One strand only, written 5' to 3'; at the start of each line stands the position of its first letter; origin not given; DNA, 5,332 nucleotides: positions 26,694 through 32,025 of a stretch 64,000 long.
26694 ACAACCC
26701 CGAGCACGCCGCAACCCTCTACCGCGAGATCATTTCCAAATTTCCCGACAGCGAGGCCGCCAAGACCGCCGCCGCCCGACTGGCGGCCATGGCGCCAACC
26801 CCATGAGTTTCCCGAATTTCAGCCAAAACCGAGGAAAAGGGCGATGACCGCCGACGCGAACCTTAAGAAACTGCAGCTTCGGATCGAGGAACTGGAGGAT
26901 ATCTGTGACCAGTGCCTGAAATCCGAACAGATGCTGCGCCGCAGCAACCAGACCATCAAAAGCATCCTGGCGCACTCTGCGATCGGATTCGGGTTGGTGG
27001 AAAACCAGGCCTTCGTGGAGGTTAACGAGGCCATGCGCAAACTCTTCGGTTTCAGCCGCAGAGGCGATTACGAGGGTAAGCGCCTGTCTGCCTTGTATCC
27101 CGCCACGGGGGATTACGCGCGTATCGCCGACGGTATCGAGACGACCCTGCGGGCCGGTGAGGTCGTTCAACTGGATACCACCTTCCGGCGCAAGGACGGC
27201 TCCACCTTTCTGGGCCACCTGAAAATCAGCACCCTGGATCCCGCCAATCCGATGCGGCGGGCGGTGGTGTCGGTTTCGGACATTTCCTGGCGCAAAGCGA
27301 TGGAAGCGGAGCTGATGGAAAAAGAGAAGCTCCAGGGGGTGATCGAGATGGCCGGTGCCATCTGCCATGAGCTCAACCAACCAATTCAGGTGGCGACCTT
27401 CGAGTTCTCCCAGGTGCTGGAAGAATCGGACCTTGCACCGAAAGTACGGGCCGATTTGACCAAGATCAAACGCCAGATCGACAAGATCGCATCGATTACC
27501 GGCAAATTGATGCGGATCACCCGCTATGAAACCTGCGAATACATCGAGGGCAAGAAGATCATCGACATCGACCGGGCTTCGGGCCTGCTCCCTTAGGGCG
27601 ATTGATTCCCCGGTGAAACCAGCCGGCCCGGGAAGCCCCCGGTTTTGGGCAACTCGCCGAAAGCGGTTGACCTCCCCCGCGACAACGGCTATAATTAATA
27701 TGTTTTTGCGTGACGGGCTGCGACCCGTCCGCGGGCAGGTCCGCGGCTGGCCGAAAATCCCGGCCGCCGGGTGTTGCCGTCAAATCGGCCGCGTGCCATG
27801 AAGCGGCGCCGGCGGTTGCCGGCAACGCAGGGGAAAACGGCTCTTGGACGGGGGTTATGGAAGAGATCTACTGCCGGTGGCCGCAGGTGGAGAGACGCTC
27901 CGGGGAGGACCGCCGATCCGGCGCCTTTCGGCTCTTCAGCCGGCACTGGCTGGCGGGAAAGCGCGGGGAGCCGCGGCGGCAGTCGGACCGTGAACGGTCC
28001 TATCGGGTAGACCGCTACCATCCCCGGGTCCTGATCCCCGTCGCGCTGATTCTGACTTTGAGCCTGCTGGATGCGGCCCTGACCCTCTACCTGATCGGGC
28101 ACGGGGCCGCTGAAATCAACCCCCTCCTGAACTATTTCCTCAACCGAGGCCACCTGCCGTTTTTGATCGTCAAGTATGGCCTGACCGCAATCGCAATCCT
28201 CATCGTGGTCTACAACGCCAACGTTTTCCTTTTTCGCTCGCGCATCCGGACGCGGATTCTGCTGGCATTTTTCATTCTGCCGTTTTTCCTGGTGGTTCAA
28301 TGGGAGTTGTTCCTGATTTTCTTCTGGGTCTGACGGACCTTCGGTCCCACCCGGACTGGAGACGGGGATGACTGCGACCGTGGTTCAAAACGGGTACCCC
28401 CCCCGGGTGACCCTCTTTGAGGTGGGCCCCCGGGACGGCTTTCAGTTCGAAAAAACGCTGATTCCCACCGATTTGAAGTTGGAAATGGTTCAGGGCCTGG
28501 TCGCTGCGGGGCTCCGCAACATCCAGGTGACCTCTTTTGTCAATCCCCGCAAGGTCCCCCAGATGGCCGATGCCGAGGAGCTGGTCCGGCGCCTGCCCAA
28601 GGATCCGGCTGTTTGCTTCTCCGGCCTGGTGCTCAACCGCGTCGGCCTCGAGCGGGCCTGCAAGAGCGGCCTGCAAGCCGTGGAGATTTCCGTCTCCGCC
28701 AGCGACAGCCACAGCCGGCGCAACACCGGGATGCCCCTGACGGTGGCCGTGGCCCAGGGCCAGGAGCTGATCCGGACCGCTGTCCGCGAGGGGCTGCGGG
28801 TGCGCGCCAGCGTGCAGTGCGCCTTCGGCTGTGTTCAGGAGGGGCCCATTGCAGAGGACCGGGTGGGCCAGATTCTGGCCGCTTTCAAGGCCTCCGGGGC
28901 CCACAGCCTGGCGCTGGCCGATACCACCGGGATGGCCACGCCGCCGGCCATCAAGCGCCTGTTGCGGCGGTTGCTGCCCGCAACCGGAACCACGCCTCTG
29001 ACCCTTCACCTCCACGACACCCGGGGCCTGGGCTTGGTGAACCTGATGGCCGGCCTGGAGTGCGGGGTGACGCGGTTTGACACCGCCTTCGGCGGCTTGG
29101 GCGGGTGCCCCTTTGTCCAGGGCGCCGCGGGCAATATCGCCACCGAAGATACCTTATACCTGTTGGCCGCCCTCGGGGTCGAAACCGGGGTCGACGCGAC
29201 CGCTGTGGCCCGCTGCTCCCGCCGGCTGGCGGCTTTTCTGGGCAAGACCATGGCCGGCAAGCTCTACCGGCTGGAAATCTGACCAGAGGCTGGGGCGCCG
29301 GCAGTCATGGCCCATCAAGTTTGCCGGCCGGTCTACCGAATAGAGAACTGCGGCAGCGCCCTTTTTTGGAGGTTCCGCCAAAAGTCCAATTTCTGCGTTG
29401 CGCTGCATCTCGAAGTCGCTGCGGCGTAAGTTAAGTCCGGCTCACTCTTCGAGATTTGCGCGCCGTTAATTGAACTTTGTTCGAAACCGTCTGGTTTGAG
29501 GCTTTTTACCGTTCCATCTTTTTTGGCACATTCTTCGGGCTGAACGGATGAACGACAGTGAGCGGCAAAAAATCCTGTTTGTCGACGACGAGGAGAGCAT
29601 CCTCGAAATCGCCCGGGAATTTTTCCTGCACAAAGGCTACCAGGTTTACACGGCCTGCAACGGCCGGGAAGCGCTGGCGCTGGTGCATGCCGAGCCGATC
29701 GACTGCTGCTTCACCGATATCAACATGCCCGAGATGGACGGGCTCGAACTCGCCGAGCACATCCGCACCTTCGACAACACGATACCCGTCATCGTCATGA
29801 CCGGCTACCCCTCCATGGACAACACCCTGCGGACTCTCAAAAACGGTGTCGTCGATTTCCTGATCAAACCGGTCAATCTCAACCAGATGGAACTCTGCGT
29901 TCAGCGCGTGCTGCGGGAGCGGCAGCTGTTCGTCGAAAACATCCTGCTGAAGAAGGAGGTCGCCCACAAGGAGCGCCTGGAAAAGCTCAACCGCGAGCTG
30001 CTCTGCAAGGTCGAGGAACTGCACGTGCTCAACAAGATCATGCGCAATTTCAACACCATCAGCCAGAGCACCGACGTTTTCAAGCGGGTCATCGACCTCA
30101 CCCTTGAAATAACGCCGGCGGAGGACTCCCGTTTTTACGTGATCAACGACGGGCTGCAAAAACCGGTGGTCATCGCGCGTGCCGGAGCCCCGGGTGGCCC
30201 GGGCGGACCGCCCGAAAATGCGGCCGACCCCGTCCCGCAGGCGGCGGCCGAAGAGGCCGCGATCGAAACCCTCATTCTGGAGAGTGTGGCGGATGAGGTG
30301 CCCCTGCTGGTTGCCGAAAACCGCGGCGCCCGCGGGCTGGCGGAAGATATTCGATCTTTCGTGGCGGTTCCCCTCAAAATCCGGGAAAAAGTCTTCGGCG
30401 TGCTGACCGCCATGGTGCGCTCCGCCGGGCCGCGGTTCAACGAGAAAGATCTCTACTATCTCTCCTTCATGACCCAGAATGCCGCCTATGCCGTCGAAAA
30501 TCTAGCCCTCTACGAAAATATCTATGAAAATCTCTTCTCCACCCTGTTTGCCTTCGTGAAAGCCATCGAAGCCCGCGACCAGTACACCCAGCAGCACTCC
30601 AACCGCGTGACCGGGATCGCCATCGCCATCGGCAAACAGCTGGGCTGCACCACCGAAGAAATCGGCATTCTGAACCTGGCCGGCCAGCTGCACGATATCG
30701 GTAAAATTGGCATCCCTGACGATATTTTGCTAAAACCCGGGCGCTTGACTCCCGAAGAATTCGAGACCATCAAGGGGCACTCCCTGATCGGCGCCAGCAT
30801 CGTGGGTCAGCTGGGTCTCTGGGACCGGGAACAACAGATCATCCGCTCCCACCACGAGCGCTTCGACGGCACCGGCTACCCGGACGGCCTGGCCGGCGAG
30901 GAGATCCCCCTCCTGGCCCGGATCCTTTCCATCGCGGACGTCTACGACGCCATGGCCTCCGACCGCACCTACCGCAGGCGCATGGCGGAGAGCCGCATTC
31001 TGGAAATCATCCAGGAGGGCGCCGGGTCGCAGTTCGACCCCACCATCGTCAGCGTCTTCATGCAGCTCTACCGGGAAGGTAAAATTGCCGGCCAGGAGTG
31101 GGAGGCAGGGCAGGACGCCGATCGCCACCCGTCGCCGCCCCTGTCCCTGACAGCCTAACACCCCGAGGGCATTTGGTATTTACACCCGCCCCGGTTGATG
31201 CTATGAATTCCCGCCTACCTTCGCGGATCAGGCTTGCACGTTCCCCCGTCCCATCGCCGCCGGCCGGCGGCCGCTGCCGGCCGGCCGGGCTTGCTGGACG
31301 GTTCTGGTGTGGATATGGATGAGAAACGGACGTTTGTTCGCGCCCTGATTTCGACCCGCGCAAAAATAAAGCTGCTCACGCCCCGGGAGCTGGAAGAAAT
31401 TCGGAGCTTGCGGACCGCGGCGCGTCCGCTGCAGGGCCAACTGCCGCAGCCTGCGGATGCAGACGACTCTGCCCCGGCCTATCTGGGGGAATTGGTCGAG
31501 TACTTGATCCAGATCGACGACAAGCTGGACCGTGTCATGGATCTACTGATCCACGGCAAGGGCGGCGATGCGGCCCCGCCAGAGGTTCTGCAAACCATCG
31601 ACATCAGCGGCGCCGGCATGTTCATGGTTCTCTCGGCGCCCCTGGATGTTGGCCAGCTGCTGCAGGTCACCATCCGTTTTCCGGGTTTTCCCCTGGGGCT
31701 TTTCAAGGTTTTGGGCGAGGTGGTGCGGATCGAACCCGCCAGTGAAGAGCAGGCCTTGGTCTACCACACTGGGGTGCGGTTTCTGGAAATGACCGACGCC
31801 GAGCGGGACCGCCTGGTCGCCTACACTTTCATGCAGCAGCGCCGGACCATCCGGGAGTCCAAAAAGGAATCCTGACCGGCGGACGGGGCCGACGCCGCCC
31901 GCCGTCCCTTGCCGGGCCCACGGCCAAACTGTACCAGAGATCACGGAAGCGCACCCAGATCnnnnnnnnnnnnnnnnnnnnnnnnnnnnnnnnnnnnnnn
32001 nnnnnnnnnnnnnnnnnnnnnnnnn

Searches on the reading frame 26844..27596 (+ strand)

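Call 74: search_protein_families(library=pfam, proteins=[window:26844-27596:+], max_evalue=0.01)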
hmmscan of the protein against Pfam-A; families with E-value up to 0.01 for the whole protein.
window:26844-27596:+ (250 aa): 4 families
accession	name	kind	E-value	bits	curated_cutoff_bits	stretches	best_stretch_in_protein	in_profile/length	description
PF13426.13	PAS_9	-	1.6e-09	38.4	27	1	52-147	7-101/103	PAS domain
PF00989.32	PAS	-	6.2e-06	26.6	22.6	1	52-130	17-95/113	PAS fold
PF00512.31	HisKA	-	3.7e-05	24.1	26.9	1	168-229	4-64/66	His Kinase A (phospho-acceptor) domain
PF08448.16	PAS_4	-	0.0014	19.3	23.1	1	56-150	16-108/110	PAS fold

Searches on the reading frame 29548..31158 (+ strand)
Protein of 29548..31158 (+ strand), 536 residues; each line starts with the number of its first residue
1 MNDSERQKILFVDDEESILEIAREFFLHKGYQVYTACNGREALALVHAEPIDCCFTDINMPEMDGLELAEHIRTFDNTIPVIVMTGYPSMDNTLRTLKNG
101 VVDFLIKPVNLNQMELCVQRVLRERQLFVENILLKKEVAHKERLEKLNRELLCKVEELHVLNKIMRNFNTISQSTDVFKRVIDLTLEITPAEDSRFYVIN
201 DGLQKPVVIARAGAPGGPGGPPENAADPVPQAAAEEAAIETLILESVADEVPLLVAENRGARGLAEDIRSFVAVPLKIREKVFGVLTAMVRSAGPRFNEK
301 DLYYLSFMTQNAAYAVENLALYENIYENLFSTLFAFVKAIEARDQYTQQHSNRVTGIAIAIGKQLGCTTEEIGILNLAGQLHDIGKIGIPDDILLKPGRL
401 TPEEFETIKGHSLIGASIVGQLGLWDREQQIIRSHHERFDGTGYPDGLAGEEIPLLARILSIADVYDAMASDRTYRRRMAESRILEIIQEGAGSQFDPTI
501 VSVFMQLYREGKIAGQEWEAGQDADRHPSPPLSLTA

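Call 38: search_protein_families(library=pfam, proteins=[window:29548-31158:+], max_evalue=0.0001)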
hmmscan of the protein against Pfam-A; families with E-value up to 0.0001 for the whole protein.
window:29548-31158:+ (536 aa): 5 families
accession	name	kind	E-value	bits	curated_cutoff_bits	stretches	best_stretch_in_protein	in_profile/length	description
PF13487.12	HD_5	-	8e-38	130.3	27.2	1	337-500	4-170/170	HD domain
PF00072.30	Response_reg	-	1.5e-28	99.6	30.2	1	9-115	1-107/111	Response regulator receiver domain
PF01966.28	HD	-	9.6e-22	77.9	22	1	349-469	3-116/116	HD domain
PF13185.12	GAF_2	-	8.2e-08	33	28.6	1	175-317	5-136/136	GAF domain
PF13492.12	GAF_3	-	3.8e-06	27.8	27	1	183-318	11-129/129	GAF domain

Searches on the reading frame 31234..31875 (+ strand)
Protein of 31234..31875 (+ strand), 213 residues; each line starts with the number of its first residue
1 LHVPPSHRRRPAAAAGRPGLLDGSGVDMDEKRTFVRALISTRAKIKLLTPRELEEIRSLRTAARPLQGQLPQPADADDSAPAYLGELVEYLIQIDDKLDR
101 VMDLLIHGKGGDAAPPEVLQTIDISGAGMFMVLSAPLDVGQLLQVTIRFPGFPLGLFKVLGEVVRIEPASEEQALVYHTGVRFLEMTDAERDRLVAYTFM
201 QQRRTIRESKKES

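Call 38: search_protein_families(library=pfam, proteins=[window:31234-31875:+], max_evalue=0.0001)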
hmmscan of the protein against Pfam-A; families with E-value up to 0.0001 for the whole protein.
window:31234-31875:+ (213 aa): 1 family
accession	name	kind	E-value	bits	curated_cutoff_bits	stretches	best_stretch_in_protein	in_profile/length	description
PF07238.19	PilZ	-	1.6e-12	48.1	22.5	1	120-199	26-101/102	PilZ domain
